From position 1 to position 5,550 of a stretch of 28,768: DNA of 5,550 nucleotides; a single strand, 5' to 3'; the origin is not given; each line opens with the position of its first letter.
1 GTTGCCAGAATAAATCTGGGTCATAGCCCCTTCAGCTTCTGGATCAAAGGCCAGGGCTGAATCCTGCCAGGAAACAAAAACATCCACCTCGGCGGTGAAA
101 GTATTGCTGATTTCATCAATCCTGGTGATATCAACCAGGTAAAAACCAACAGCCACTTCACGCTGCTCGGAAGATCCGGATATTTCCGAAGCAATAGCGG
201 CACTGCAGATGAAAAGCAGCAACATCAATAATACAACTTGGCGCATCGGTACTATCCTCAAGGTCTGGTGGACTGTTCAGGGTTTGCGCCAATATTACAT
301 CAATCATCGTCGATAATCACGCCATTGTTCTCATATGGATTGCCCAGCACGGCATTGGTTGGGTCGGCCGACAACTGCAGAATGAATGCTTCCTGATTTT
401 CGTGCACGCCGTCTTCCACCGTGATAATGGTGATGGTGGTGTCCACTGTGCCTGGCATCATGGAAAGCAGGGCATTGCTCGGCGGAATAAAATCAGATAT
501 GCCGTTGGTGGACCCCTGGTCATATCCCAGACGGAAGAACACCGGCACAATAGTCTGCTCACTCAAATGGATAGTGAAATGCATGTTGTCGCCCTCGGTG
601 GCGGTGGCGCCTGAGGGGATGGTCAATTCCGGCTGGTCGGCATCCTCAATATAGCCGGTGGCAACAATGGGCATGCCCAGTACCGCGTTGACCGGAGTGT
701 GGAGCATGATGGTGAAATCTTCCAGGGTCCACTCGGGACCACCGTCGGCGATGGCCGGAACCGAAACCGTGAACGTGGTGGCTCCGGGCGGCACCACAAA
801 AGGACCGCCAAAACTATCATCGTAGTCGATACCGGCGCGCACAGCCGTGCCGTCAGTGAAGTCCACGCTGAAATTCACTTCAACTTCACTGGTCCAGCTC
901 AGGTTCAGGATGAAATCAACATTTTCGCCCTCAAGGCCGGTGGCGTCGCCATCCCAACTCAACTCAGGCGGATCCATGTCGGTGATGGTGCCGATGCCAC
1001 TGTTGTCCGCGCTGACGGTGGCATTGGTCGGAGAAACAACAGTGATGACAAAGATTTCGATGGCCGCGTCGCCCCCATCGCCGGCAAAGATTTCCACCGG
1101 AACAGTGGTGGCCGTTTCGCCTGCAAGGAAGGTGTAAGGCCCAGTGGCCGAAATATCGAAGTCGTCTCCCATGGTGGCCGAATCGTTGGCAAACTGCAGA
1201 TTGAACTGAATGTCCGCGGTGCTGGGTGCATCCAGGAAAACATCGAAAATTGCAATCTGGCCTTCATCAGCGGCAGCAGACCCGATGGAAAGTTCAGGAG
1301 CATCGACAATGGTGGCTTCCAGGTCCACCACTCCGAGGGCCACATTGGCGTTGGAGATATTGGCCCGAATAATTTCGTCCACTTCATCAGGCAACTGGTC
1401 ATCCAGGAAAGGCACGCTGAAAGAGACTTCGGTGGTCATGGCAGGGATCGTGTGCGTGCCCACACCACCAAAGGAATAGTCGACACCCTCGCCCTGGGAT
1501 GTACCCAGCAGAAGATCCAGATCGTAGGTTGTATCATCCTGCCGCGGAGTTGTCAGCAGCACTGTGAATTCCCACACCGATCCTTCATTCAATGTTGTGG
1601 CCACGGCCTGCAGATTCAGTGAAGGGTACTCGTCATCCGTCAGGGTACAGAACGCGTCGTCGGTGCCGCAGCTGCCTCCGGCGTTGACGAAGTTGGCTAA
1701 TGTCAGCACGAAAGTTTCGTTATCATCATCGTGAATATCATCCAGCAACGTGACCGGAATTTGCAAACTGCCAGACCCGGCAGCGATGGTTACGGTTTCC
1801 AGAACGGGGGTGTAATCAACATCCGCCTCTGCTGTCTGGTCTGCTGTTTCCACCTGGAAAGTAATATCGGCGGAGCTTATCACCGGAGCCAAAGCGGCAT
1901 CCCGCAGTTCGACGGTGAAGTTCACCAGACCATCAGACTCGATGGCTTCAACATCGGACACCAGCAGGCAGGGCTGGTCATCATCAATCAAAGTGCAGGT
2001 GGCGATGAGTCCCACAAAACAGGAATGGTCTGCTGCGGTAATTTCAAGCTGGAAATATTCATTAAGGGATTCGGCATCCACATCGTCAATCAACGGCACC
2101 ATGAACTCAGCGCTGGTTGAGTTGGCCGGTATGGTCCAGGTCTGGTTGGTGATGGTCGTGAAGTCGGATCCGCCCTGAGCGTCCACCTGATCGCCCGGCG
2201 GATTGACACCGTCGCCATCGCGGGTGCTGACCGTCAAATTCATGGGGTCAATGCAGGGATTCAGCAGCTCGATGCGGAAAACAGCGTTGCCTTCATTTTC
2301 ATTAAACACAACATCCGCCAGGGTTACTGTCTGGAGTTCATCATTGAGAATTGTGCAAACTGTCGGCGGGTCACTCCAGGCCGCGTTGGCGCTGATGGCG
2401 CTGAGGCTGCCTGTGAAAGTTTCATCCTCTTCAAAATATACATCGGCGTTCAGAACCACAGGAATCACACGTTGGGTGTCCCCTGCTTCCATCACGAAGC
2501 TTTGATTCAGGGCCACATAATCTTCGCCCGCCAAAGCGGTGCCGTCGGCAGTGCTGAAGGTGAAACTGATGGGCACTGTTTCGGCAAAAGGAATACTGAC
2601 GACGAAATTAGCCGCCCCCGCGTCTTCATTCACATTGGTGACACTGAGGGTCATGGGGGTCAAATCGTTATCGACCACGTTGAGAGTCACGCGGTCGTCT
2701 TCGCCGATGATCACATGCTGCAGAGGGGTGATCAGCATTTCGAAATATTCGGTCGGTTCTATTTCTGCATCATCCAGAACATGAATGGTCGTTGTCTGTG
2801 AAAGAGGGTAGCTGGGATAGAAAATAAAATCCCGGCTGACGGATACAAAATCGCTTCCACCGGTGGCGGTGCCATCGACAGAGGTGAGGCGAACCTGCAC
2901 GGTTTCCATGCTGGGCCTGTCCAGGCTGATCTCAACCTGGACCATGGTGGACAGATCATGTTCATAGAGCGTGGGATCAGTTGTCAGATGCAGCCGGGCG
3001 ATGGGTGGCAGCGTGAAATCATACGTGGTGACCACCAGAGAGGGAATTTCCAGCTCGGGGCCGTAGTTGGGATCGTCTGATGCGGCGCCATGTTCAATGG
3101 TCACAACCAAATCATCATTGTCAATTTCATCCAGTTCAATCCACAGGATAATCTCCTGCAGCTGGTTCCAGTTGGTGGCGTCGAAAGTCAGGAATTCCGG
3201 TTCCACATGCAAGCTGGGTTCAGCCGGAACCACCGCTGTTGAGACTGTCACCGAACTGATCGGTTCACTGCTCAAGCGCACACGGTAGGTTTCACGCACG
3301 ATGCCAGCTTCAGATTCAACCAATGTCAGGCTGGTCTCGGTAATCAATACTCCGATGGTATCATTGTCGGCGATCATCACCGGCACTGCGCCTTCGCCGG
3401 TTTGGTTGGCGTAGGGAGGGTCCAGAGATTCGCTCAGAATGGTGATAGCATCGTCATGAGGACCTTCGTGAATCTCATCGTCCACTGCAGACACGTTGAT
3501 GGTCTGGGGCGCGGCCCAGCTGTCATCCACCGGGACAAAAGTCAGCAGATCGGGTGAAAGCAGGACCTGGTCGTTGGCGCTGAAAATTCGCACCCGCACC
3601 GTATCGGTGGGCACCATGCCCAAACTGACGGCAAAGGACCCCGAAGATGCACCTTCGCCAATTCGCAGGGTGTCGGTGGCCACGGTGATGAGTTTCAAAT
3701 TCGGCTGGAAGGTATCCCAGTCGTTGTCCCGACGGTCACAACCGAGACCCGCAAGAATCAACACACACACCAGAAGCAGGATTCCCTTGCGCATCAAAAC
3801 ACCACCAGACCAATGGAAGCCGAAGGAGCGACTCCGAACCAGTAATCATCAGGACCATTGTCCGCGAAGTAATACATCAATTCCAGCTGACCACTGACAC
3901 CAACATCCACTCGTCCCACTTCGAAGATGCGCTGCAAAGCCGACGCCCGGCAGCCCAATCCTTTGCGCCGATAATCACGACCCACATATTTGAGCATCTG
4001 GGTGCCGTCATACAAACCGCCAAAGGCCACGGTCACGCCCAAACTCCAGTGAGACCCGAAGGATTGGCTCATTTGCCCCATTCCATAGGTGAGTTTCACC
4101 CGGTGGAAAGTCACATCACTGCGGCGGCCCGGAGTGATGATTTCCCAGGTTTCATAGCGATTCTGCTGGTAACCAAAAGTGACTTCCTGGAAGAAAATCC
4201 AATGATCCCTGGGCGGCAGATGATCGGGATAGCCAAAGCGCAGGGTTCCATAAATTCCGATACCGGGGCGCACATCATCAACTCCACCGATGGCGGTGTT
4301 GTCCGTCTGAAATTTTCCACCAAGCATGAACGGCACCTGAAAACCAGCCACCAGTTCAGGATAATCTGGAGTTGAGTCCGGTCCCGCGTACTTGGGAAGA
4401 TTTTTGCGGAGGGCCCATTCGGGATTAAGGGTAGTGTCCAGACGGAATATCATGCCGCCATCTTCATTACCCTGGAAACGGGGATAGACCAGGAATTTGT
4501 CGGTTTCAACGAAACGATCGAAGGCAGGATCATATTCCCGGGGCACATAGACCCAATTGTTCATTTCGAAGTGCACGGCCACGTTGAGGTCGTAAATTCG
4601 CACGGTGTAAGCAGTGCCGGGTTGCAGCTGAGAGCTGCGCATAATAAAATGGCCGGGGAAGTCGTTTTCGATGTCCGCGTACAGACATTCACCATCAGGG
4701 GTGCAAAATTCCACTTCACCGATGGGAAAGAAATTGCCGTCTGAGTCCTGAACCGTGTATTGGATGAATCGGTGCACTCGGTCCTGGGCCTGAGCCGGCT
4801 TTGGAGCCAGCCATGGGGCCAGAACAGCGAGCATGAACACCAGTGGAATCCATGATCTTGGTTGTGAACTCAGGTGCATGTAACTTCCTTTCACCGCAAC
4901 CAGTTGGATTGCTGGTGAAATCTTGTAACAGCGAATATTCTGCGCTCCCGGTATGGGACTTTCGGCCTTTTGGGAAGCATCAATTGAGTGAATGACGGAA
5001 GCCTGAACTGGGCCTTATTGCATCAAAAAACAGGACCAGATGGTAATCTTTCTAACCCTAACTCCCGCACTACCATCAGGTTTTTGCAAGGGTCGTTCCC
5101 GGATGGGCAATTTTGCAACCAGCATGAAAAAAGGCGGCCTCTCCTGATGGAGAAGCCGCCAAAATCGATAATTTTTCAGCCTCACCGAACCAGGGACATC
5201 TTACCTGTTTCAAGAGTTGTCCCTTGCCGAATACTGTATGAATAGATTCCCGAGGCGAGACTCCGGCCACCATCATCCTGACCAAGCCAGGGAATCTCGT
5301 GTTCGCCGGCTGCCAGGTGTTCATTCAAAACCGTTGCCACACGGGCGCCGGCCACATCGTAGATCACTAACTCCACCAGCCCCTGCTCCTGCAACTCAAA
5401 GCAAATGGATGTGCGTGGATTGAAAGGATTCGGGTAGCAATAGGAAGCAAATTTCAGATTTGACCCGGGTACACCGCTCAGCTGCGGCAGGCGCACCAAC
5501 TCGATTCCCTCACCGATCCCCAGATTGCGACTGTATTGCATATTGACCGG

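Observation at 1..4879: Candidate three-part envelope system: outer-membrane barrel, Calx-beta surface lipoprotein and pentameric ligand-gated ion channel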

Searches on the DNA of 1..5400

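Call 92: search_rna_families(source=window, start=1, end=5400, threshold=evalue, max_evalue=1)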
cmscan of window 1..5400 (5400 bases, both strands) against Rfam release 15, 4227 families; matches with E-value up to 1: 1.
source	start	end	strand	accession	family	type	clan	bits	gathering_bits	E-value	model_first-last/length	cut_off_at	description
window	1142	1224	+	RF00223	IRES_Bip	Cis-reg; IRES;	-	14.1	40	0.42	1-263/263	no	bip internal ribosome entry site (IRES)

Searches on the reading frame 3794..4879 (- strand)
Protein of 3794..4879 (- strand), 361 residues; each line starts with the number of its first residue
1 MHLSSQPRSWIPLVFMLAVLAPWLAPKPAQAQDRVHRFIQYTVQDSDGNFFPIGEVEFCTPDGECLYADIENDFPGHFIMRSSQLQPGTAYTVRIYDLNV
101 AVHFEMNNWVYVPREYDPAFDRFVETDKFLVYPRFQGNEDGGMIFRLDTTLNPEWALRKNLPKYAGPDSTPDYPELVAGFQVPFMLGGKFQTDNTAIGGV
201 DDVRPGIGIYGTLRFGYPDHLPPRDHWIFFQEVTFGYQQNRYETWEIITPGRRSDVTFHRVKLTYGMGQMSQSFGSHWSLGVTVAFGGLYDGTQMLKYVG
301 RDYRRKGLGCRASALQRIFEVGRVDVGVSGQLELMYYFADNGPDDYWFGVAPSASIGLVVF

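Call 25: find_homologous_proteins(query=window:3794-4879:-)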
Query window:3794-4879:- (361 aa): 37 proteins with E <= 0.001 among 2367 candidates.
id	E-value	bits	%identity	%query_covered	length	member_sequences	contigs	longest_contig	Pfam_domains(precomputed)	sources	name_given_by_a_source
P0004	5.9e-254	860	100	100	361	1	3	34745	-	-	-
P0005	2.3e-211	720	82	100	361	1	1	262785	-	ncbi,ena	-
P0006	2.0e-207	707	79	100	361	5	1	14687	-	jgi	-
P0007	2.7e-207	706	80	100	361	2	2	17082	-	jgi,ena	jgi:hypothetical protein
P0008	2.2e-203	694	79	100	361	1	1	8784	-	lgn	-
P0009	1.2e-202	691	78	100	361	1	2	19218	-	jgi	-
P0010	3.9e-202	690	79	100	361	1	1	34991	-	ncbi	-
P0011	3.3e-194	663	78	96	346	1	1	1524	-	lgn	-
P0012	2.4e-183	628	71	100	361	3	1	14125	-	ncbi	-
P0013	6.2e-183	626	75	96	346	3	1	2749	-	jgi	-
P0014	8.6e-182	623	70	100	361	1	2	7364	-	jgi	-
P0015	1.4e-179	615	69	100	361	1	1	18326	-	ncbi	-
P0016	9.7e-179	612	69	100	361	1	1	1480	-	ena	-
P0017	8.5e-176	603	72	93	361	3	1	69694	-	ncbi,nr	ncbi:MAG: hypothetical protein GY780_00550 [bacterium]|nr:hypothetical protein [bacterium]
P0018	1.6e-175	602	68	100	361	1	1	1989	-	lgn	-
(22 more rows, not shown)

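Call 27: find_encoding_contigs(protein=P0004, flank=10000, max_places=6)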
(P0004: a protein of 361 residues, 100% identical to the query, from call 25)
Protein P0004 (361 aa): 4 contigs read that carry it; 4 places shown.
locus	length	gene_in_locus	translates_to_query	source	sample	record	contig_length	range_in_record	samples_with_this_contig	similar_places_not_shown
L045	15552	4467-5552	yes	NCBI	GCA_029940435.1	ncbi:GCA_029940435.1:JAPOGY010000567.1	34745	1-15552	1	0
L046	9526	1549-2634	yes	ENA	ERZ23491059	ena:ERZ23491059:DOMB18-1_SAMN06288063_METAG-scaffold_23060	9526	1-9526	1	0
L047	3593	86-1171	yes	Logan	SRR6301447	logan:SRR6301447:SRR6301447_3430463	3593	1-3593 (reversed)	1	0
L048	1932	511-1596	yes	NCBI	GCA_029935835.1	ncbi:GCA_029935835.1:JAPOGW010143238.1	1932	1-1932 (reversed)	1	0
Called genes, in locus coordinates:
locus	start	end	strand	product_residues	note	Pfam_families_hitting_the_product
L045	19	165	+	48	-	-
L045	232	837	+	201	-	PF00440:TetR_N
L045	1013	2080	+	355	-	PF21959:DUF6923 (faint), PF14339:DUF4394 (faint), PF13860:FlgD_ig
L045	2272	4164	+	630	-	PF04015:DUF362, PF13860:FlgD_ig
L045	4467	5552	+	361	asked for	-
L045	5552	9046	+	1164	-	PF03160:Calx-beta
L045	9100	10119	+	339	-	PF02931:Neur_chan_LBD, PF02932:Neur_chan_memb (weak)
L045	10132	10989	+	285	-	PF03372:Exo_endo_phos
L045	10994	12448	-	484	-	PF01590:GAF (faint), PF07536:HWE_HK (weak), PF07568:HisKA_2, PF13581:HATPase_c_2, PF02518:HATPase_c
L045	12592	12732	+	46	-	-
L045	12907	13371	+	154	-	-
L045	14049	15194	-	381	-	PF00072:Response_reg, PF02518:HATPase_c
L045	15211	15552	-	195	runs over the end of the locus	PF12728:HTH_17, PF00072:Response_reg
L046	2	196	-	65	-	?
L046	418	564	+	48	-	-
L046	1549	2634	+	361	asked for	-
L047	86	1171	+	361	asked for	-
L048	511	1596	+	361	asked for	-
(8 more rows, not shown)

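Call 36: find_encoding_contigs(protein=P0010, flank=8000, max_places=2)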
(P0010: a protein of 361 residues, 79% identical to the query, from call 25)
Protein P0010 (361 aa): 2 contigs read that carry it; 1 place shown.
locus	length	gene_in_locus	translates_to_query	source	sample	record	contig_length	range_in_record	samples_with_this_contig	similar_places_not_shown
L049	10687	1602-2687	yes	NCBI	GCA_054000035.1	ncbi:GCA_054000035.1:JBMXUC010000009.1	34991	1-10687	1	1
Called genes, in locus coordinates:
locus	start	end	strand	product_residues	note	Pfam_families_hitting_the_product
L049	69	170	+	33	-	-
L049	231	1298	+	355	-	PF21959:DUF6923 (faint), PF14339:DUF4394 (faint), PF13860:FlgD_ig (weak)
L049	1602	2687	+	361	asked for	-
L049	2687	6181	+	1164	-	PF03160:Calx-beta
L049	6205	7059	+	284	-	PF03372:Exo_endo_phos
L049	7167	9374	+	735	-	PF08309:LVIVD (faint), PF13860:FlgD_ig (weak)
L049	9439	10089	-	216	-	-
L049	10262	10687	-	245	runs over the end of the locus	-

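Call 37: find_encoding_contigs(protein=P0009, flank=8000, max_places=2)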
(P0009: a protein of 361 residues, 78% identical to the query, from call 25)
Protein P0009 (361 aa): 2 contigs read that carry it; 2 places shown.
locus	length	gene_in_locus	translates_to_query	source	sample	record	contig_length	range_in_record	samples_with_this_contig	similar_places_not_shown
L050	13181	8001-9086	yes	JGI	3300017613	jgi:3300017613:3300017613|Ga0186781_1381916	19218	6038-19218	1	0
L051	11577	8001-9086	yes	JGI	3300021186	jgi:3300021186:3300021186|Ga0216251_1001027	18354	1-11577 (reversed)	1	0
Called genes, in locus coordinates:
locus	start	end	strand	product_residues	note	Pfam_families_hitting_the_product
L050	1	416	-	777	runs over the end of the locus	PF08126:Propeptide_C25, PF01364:Peptidase_C25, PF13860:FlgD_ig (faint)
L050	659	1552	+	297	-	-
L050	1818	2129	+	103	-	PF00076:RRM_1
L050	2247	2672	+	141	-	-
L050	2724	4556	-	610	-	PF00270:DEAD, PF00271:Helicase_C, PF16124:RecQ_Zn_bind, PF09382:RQC, PF00570:HRDC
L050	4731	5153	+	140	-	PF00892:EamA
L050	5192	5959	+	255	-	-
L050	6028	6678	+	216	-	PF04542:Sigma70_r2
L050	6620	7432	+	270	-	-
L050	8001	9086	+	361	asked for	-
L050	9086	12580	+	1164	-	PF03160:Calx-beta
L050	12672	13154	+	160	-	PF03372:Exo_endo_phos (weak)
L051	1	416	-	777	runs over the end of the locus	PF08126:Propeptide_C25, PF01364:Peptidase_C25, PF13860:FlgD_ig (faint)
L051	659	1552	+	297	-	-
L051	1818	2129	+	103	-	PF00076:RRM_1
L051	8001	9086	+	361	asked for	-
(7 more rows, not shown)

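Call 38: find_encoding_contigs(protein=P0007, flank=8000, max_places=2)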
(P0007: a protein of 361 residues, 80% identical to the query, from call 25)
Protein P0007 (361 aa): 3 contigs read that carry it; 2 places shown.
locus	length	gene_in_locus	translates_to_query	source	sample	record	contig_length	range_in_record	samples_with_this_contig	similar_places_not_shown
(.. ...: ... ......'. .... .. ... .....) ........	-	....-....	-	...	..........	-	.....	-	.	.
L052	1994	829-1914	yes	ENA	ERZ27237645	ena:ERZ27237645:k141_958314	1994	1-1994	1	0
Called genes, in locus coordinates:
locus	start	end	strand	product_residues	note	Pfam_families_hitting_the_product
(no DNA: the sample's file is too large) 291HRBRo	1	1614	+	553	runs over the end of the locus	PF13428:TPR_14 (faint)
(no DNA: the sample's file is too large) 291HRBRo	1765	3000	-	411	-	PF13416:SBP_bac_8, PF13343:SBP_bac_6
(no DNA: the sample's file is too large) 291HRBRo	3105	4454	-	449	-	PF09826:Beta_propel (faint), PF08309:LVIVD, PF13860:FlgD_ig (weak)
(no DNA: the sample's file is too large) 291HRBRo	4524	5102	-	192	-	PF00156:Pribosyltran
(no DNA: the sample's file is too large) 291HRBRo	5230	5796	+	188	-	PF00156:Pribosyltran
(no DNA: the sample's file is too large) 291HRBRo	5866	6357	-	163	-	-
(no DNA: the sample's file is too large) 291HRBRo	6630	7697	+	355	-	PF21959:DUF6923 (faint), PF14339:DUF4394 (faint), PF13860:FlgD_ig (weak)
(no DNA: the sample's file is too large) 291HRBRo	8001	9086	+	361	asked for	-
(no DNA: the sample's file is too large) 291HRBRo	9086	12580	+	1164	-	PF03160:Calx-beta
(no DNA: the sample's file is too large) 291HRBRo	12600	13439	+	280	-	?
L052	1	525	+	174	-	?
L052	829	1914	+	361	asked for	-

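Call 39: predict_structure(alignment_id=A1)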
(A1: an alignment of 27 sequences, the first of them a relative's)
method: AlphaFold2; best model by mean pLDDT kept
length: 361 residues; sequences in the alignment: 27
mean_pLDDT: 83.9   pTM: 0.54
mean pLDDT of the five models: 83.9, 82.5, 80.9, 80.0, 79.7
residues with pLDDT >= 90: 161; 70-90: 149; 50-70: 32; < 50: 19
segments of 3 or more residues with pLDDT < 50: 1-5, 25-31, 163-169
pLDDT, mean of each block of 10 residues (from residue 1): 51 81 54 73 90 90 92 89 91 88 90 86 83 92 91 80 48 89 88 70 92 91 83 97 74 82 98 92 94 80 88 95 89 90 68 95 92
secondary structure, 60 per line:
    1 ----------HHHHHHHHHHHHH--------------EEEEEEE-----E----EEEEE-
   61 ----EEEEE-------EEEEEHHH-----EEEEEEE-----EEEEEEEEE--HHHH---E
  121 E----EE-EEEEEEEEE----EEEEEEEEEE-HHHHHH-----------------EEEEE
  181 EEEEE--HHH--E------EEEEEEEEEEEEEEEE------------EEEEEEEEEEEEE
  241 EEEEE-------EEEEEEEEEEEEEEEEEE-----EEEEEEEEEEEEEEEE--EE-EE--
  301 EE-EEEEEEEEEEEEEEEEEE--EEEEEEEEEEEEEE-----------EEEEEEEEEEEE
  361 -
elements in order: H11-23 E38-44 E55-59 E65-69 E77-81 E90-96 E102-110 H113-116 E129-137 E142-151 H153-158 E176-185 E200-215 E228-245 E253-270 E276-291 E304-321 E324-337 E349-360

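Call 43: fold_search(model_id=the predicted structure, library=pdb)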
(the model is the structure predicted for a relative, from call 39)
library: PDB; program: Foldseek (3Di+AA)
matches with E <= 10: 850; with E <= 0.001: 2
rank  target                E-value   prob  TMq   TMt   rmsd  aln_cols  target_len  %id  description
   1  9nh1_B                4.6e-04  0.99  0.21  0.27  20.5       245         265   12  In situ cryo-EM structure of porin I of the Legionella Dot/Icm T4SS machine (released 2025-09-17)
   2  9nh1_A                5.1e-04  0.99  0.22  0.28  20.8       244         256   12  In situ cryo-EM structure of porin I of the Legionella Dot/Icm T4SS machine (released 2025-09-17)
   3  2f1t_A                1.3e-03  1.00  0.29  0.50   6.4       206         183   12  Outer membrane protein OmpW (released 2006-01-24)
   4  5mdq_A                1.3e-03  0.44  0.16  0.16  32.7       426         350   11  Crystal structure of outer membrane expressed Chitoporin VhChip from Vibrio harveyi (released 2017-12-20)
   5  2vqi_A                2.5e-03  0.35  0.14  0.11  37.2       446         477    8  Structure of the P pilus usher (PapC) translocation pore (released 2008-05-27)
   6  8wv0_A                2.7e-03  0.23  0.13  0.13  34.8       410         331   10  Outer membrane porin of Burkholderia pseudomallei (BpsOmp38) (released 2024-10-30)
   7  9fzc_A                2.8e-03  1.00  0.33  0.59   5.9       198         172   13  Structure of OmpA-short in complex with nanobody Nb01 (released 2024-07-17)
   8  5o78_A                3.2e-03  0.44  0.17  0.18  32.2       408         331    9  Crystal structure of Omp35 from Enterobacter aerogenes (released 2018-06-20)
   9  5mdo_A                3.4e-03  0.33  0.15  0.16  32.1       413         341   12  Crystal structure of in vitro folded Chitoporin VhChip from Vibrio harveyi (crystal form I) (released 2017-12-20)
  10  8wv0_B                3.6e-03  0.21  0.12  0.13  34.3       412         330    9  Outer membrane porin of Burkholderia pseudomallei (BpsOmp38) (released 2024-10-30)
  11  3qrc_A                3.8e-03  1.00  0.25  0.47   6.8       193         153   12  The crystal structure of Ail, the attachment invasion locus protein of Yersinia pestis, in complex with the heparin an (released 2011-11-23)
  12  2x27                  3.8e-03  0.99  0.24  0.36   9.4       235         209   10  Crystal structure of the outer membrane protein OprG from Pseudomonas aeruginosa (released 2010-12-15)
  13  8jto                  4.0e-03  0.33  0.15  0.16  34.7       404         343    8  Outer membrane porin of Burkholderia pseudomallei (BpsOmp38) in complex with ceftazidime (released 2024-06-26)
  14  1p4t                  4.2e-03  1.00  0.28  0.54   6.3       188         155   12  Crystal structure of Neisserial surface protein A (NspA) (released 2003-07-22)
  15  2x56                  4.4e-03  0.99  0.27  0.33   8.3       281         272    8  Yersinia Pestis Plasminogen Activator Pla (Native) (released 2010-07-28)
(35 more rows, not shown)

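Call 97: search_protein_families(library=pfam, alignment_id=A1, max_evalue=1)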
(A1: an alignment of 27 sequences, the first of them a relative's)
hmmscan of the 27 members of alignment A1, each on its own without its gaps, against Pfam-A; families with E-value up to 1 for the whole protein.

A. member 1, P0004 (361 aa): 1 family
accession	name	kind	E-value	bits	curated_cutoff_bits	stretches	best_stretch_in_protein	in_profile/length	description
PF13568.12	OMP_b-brl_2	-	0.11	13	27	0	163-218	96-155/175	Outer membrane protein beta-barrel domain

B. families by the number of members that match (of 27 scanned): 4 families
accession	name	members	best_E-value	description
PF25397.1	DUF7887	1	0.07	Domain of unknown function (DUF7887)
PF13568.12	OMP_b-brl_2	1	0.11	Outer membrane protein beta-barrel domain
PF02184.22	HAT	1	0.21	HAT (Half-A-TPR) repeat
PF08509.16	Ad_cyc_g-alpha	1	0.28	Adenylate cyclase G-alpha binding domain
